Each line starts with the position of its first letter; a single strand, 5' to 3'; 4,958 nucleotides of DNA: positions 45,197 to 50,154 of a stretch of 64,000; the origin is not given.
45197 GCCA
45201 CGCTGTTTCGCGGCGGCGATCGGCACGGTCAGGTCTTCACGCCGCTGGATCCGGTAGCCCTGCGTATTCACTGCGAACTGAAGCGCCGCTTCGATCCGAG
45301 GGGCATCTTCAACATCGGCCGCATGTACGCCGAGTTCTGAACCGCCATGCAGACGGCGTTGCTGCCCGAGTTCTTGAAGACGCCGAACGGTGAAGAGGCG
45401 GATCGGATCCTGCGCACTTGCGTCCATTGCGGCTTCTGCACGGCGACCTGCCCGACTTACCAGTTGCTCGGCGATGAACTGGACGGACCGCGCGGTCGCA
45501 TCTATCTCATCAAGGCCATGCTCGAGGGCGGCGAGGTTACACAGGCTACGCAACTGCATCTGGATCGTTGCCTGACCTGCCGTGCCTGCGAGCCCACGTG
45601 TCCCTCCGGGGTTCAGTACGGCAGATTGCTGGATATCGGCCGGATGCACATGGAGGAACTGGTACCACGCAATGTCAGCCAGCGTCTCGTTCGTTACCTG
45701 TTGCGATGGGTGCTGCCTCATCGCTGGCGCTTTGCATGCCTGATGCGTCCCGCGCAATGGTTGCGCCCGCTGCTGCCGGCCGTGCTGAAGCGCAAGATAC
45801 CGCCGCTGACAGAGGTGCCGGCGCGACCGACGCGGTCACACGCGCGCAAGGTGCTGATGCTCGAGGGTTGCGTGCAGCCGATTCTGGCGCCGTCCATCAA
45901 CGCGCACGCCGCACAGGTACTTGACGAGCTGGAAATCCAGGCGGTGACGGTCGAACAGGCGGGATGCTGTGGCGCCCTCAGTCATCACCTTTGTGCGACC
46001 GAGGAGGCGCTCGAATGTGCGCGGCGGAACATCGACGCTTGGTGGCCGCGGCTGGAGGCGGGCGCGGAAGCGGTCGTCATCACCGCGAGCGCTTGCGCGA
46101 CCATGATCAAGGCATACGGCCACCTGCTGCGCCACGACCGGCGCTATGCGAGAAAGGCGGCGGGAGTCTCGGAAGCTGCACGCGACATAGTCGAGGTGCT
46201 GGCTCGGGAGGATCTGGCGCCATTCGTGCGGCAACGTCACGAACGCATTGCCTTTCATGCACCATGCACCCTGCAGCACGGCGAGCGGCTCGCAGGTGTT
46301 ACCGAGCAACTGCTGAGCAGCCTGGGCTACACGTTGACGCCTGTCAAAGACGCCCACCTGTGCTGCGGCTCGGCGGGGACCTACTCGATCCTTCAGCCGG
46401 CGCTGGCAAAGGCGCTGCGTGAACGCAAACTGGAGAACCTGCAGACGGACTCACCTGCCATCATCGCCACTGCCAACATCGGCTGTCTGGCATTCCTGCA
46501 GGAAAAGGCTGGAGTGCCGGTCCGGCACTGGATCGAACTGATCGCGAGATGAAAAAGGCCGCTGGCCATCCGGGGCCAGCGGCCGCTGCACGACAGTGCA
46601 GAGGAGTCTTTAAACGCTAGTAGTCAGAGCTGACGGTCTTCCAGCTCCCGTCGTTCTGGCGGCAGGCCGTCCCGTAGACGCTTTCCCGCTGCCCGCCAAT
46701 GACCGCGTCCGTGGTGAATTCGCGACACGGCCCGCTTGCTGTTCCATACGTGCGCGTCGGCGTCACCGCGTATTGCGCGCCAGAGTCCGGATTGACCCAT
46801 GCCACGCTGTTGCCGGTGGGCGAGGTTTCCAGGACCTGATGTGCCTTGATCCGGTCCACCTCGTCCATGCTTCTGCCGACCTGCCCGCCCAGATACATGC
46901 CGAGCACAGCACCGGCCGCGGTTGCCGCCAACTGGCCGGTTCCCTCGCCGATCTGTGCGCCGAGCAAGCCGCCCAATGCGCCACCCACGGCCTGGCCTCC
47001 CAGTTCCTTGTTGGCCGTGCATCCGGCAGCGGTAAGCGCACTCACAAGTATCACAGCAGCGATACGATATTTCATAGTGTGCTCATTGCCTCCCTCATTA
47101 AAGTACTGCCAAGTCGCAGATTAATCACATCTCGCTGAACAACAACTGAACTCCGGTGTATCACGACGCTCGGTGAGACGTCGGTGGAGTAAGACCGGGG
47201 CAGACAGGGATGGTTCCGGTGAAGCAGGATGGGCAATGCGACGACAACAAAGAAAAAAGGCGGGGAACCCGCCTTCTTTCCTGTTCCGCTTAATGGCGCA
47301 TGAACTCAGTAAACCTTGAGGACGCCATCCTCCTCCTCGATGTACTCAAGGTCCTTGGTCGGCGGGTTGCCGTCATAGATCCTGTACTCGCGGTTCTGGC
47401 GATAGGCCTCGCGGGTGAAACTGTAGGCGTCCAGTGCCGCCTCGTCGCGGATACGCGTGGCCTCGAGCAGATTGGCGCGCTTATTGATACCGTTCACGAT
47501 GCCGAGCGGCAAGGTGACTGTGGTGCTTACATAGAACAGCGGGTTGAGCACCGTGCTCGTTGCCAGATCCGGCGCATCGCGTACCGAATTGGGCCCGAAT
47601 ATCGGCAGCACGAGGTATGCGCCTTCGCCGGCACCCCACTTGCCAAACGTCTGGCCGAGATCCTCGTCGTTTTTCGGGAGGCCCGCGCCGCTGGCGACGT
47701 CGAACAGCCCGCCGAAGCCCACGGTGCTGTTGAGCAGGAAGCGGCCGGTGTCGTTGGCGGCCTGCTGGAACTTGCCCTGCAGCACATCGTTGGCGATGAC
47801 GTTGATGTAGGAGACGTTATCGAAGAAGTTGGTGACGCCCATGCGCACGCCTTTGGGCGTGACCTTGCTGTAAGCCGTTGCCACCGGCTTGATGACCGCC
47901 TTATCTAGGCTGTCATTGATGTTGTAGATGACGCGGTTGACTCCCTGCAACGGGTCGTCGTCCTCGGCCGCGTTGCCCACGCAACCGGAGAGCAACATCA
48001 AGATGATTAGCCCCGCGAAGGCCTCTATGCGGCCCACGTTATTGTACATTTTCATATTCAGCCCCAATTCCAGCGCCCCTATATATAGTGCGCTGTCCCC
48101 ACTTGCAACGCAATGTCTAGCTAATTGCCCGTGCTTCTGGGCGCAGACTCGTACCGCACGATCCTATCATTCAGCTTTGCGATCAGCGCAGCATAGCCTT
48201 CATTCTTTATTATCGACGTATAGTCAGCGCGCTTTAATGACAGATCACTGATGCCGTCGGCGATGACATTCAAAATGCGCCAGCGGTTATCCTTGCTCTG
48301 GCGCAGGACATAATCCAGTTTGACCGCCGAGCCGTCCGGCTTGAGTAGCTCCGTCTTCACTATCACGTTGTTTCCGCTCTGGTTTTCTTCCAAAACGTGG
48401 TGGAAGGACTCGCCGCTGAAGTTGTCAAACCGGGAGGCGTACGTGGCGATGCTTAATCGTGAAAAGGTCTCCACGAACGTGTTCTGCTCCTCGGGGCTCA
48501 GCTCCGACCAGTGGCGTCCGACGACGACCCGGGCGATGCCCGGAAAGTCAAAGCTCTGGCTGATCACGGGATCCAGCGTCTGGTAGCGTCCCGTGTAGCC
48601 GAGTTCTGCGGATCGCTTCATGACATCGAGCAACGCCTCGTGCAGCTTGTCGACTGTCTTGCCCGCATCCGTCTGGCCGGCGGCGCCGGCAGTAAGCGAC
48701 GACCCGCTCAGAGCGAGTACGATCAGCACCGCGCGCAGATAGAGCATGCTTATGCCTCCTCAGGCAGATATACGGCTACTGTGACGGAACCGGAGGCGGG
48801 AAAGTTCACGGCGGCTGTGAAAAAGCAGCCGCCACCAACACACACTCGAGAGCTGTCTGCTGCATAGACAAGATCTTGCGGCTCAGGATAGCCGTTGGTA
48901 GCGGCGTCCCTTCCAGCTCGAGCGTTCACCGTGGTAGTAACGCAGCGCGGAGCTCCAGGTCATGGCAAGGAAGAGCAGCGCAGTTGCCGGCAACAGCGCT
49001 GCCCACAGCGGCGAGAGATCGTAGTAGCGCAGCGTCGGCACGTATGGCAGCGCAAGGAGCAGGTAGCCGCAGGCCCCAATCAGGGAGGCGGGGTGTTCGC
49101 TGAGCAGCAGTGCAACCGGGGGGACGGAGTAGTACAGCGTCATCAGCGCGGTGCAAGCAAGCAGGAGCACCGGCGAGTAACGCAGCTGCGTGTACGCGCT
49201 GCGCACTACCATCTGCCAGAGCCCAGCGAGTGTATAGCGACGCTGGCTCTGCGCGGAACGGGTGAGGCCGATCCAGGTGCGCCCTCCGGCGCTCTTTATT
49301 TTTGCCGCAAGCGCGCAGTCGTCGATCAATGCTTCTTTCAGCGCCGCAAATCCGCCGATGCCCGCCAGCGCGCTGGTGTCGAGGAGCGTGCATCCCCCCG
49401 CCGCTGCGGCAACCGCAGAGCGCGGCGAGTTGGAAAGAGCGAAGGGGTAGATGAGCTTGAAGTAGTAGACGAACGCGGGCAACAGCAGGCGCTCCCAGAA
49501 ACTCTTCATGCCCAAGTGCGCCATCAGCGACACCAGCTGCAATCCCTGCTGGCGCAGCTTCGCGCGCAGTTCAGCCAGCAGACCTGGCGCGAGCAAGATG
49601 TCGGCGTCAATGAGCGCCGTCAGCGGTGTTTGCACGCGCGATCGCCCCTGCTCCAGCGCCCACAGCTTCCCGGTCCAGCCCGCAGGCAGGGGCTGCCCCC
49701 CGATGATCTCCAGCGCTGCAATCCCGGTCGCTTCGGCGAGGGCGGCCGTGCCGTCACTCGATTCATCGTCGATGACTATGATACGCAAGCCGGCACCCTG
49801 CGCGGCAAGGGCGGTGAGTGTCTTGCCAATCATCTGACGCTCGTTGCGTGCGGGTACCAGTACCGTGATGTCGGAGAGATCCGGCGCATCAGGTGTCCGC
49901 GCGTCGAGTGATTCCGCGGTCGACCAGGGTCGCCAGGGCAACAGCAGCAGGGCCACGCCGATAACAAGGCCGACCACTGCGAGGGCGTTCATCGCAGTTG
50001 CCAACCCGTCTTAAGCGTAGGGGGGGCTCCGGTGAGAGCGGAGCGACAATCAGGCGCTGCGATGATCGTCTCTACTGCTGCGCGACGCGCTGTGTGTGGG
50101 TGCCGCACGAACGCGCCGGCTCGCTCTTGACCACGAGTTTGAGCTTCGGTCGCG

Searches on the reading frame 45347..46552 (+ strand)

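Call 74: search_protein_families(library=ncbifam, proteins=[window:45347-46552:+], max_evalue=1e-10)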
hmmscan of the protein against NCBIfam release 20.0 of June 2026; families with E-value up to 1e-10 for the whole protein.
window:45347-46552:+ (401 aa): 5 families
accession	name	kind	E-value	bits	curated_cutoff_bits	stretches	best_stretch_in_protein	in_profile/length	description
NF008434.0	PRK11274.1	equivalog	2.3e-184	613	333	1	1-400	1-404/409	glycolate oxidase subunit GlcF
NF045670.1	quin_L_LdhH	equivalog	3e-44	151.4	800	1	23-398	304-704/706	L-lactate dehydrogenase (quinone) large subunit LdhH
NF008369.0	PRK11168.1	equivalog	5.8e-31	107.8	278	1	19-400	7-396/401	anaerobic glycerol-3-phosphate dehydrogenase subunit C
TIGR03379.1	glycerol3P_GlpC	equivalog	1.1e-20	73.8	279.9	1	164-401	159-394/397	anaerobic glycerol-3-phosphate dehydrogenase subunit GlpC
NF004898.0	PRK06259.1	equivalog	1.2e-20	73.6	385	1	147-375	241-454/488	fumarate reductase (CoM/CoB) subunit TfrB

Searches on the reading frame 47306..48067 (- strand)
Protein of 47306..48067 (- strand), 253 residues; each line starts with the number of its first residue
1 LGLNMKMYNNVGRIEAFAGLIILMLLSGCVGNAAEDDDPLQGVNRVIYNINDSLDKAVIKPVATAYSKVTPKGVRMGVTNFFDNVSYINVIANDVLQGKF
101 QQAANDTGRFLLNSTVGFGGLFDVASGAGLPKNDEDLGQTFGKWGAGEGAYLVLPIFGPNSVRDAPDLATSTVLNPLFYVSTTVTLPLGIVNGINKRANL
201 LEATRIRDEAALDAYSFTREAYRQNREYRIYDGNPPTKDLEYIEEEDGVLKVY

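Call 74: search_protein_families(library=ncbifam, proteins=[window:47306-48067:-], max_evalue=1e-10)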
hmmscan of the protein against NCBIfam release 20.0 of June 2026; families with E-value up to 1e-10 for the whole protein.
window:47306-48067:- (253 aa): 1 family
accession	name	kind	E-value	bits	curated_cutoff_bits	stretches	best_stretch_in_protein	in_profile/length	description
NF011672.1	PRK15091.1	equivalog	2.8e-38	131.7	375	1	23-234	12-230/252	phospholipid-binding lipoprotein MlaA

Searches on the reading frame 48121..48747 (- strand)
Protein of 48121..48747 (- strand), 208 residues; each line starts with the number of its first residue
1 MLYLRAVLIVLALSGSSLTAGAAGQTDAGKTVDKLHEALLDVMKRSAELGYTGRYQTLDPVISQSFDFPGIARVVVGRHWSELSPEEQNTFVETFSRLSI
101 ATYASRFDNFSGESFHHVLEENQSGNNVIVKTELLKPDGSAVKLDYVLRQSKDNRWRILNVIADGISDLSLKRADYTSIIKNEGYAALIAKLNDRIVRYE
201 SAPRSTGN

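Call 10: search_protein_families(library=pfam, proteins=[window:48121-48747:-], max_evalue=0.0001)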
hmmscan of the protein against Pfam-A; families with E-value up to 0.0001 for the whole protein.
window:48121-48747:- (208 aa): 1 family
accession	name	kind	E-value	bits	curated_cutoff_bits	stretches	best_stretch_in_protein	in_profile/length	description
PF05494.18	MlaC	-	4.7e-43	147.3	26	1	35-193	3-165/166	MlaC protein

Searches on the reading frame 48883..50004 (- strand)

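Call 74: search_protein_families(library=ncbifam, proteins=[window:48883-50004:-], max_evalue=1e-10)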
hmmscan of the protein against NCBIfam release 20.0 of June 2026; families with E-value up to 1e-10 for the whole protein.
window:48883-50004:- (373 aa): 5 families
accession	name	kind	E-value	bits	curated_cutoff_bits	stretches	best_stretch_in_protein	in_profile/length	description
TIGR03469.1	HpnB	hypoth_equivalog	1.8e-114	382.7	379.25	1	7-370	3-385/386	hopene-associated glycosyltransferase HpnB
NF045692.1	OglycostaseCruG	equivalog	7.5e-29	100.8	600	1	27-242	24-244/386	2'-O-glycosyltransferase CruG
TIGR03472.1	HpnI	equivalog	5.5e-12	45.2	310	1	129-368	130-361/373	bacteriohopanetetrol glucosamine biosynthesis glycosyltransferase HpnI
TIGR03965.1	mycofact_glyco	equivalog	1.1e-11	44.3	280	1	40-158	70-187/467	mycofactocin biosynthesis glycosyltransferase MftF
TIGR04283.1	glyco_like_mftF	equivalog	3.8e-11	43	182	1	46-277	1-209/221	TIGR04283 family arsenosugar biosynthesis glycosyltransferase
